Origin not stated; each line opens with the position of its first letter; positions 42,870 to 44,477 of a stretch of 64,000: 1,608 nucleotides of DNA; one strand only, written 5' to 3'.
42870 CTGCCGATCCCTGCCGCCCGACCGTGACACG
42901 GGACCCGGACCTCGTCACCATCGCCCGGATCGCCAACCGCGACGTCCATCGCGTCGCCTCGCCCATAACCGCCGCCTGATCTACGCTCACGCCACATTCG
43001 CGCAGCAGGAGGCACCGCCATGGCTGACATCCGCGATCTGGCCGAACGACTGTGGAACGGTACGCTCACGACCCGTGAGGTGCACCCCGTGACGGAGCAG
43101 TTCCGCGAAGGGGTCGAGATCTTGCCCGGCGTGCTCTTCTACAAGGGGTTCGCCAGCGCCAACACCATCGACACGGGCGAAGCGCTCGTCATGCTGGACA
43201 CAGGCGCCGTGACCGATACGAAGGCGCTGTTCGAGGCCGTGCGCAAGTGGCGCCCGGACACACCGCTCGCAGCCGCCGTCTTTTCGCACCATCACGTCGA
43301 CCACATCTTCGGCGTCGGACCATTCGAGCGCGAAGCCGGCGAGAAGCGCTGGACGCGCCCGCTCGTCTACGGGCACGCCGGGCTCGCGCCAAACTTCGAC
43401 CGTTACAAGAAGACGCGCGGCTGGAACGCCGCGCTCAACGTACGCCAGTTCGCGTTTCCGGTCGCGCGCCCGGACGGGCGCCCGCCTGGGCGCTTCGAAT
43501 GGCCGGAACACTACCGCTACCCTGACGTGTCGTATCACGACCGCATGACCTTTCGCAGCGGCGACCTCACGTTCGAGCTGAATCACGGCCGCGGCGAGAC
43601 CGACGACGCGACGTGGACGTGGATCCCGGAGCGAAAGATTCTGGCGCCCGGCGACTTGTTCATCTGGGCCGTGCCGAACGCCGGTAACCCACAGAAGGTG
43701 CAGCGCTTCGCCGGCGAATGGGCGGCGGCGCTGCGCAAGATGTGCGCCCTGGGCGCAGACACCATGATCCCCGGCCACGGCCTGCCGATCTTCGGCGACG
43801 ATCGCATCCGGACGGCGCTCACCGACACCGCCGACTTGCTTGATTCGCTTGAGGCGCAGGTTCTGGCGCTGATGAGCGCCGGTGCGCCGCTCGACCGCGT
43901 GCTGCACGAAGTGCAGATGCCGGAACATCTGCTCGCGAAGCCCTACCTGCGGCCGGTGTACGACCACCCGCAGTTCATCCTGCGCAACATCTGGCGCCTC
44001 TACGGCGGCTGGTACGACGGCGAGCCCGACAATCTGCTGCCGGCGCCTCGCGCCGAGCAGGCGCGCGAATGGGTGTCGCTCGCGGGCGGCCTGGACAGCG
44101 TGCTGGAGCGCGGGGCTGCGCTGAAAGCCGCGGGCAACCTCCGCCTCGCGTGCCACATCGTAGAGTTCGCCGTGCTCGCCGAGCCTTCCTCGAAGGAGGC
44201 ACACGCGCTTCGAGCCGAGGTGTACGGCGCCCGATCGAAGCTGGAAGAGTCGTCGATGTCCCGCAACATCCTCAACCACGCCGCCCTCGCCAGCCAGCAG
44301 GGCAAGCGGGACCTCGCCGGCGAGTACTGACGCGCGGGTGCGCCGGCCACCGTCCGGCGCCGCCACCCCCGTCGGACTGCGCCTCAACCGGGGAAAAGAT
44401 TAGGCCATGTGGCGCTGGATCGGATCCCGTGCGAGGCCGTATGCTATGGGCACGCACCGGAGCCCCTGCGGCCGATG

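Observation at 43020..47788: Candidate multi-component diiron system: a ligand-complete and a ligand-degenerate ferritin-like paralog in tandem, flanked by an SCP2-less alkylsulfatase-type hydrolase and a crotonase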

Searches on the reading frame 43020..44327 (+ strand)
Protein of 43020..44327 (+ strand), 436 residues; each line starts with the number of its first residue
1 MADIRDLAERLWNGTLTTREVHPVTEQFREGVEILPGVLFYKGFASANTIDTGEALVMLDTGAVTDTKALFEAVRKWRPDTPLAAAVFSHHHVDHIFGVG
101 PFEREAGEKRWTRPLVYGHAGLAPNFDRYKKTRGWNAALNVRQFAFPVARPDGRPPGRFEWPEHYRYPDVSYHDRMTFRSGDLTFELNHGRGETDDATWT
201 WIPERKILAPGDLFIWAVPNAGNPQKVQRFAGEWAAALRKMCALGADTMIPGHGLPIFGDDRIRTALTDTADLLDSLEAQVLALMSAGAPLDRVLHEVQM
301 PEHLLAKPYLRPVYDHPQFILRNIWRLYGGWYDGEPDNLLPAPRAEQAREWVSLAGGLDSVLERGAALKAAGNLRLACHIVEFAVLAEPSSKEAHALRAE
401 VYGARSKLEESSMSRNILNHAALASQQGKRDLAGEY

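Call 5: search_protein_families(library=pfam, proteins=[window:43020-44327:+], max_evalue=0.1)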
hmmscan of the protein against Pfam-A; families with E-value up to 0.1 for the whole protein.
window:43020-44327:+ (436 aa): 3 families
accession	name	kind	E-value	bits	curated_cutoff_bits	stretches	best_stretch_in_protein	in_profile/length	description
PF14863.12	Alkyl_sulf_dimr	-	1.1e-34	120.3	26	1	294-426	5-137/139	Alkyl sulfatase dimerisation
PF00753.33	Lactamase_B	-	2e-13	51.1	22.7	1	49-253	10-196/196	Metallo-beta-lactamase superfamily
PF12706.13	Lactamase_B_2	-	0.013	15.5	27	1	76-125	23-69/200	Beta-lactamase superfamily domain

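Call 6: search_protein_families(library=ncbifam, proteins=[window:43020-44327:+], max_evalue=0.1)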
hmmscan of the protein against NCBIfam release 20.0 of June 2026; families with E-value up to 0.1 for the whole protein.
window:43020-44327:+ (436 aa): 14 families
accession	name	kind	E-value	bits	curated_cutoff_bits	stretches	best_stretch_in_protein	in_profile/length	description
TIGR04559.1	SoxH_rel_PQQ_2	hypoth_equivalog_domain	3.7e-09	36.4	280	2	54-105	39-90/283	quinoprotein relay system zinc metallohydrolase 2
TIGR04558.1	SoxH_rel_PQQ_1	hypoth_equivalog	1.4e-08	34.2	300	2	49-104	38-93/285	quinoprotein relay system zinc metallohydrolase 1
NF033088.2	bla_subclass_B1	equivalog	4.9e-06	26.3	200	1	167-256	112-203/217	subclass B1 metallo-beta-lactamase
NF012229.1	bla_class_B_core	domain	0.0003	21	100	1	50-108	20-76/139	metallo-beta-lactamase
NF038103.1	blaGMB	exception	0.0015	17.7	580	1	188-263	180-252/270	GMB family subclass B1 metallo-beta-lactamase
NF033584.1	blaPST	exception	0.0021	17.4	525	1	190-256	155-222/242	PST family subclass B1 metallo-beta-lactamase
NF040580.1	MBL_fold_Vmh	equivalog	0.0031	16.9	430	1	194-281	162-247/286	Vmh family MBL fold metallo-hydrolase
NF002558.0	PRK02126.1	subfamily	0.0048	15.9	315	1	85-141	50-105/345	ribonuclease Z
NF033095.1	bla_Bc_2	exception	0.0098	15.2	500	0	188-255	172-240/255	BcII family subclass B1 metallo-beta-lactamase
NF038184.1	blaVMB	exception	0.027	13.8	500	1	189-254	153-219/242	VMB family subclass B1 metallo-beta-lactamase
NF012145.1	blaDIM_SIM_IMP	exception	0.032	14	288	0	188-254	128-192/209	DIM/SIM/IMP family subclass B1 metallo-beta-lactamase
NF000801.0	PRK00055.1-3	equivalog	0.051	12.6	252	1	44-119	19-91/307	ribonuclease Z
NF012148.0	blaKHM-HMB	exception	0.095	12.2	450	0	189-254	152-215/238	KHM/HMB family subclass B1 metallo-beta-lactamase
NF041161.1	blaHMB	exception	0.099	12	500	0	189-255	152-216/238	HMB family subclass B1 metallo-beta-lactamase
